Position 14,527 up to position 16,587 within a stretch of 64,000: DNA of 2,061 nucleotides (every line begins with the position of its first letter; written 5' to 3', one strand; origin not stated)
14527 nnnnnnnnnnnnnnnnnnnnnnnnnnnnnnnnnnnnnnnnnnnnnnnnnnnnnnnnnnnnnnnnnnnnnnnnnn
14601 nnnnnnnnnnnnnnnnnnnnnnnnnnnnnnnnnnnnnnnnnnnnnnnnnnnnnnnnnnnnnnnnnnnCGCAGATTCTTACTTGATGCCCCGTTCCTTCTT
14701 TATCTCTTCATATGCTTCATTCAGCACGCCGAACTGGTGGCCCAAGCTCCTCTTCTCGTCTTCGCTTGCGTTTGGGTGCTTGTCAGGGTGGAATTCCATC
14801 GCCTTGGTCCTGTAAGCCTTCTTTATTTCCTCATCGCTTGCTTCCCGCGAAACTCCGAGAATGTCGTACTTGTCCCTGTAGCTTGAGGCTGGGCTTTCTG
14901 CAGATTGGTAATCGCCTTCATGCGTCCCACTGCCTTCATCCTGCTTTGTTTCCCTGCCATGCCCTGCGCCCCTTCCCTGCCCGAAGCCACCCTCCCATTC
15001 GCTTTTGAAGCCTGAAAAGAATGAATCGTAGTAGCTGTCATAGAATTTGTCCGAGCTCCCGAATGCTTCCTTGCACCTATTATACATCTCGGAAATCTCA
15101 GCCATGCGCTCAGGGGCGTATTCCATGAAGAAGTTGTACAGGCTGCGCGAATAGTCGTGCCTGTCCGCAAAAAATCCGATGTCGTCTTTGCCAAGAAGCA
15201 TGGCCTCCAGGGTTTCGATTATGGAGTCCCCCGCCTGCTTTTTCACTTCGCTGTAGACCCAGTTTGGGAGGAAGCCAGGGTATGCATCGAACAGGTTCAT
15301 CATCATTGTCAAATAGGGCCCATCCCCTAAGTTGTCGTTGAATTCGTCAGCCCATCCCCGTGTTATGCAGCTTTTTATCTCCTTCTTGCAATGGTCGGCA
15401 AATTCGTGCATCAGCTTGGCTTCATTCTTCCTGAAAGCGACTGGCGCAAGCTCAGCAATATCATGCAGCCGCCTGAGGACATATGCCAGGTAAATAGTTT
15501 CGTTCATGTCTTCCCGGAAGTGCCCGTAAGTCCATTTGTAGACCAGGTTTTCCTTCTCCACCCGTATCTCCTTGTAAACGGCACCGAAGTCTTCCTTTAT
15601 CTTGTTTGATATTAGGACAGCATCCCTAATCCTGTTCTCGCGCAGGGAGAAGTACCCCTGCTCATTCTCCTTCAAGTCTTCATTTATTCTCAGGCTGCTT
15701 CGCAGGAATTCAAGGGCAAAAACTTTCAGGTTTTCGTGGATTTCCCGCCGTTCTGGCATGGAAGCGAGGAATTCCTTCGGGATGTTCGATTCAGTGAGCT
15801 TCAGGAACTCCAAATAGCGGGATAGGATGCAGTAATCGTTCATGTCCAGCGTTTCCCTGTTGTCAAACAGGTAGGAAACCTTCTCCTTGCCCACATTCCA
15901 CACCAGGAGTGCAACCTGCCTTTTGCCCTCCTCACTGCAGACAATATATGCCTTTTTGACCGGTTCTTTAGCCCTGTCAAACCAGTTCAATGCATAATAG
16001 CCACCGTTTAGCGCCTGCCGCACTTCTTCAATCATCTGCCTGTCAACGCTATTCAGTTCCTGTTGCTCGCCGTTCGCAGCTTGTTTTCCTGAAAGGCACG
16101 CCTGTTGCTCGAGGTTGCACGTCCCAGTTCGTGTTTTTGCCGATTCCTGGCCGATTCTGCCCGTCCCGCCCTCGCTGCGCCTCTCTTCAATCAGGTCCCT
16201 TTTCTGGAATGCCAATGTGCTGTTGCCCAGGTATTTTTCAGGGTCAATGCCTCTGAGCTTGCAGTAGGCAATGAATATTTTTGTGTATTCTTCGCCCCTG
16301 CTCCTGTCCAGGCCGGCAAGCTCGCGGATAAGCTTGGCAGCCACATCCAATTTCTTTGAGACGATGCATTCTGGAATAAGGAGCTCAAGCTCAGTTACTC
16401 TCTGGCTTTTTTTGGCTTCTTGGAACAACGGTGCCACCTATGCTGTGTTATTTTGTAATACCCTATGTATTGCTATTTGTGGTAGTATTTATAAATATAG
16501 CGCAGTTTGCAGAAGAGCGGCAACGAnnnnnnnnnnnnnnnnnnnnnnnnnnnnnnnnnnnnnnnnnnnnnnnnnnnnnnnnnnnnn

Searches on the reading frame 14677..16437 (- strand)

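Call 35: search_protein_families(library=pfam, proteins=[window:14677-16437:-], max_evalue=0.001)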
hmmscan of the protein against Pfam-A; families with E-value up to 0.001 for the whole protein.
window:14677-16437:- (586 aa): 1 family
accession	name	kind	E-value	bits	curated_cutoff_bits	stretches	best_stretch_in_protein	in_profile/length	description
PF00226.36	DnaJ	-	4.6e-16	59.1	27.8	1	523-581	2-55/63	DnaJ domain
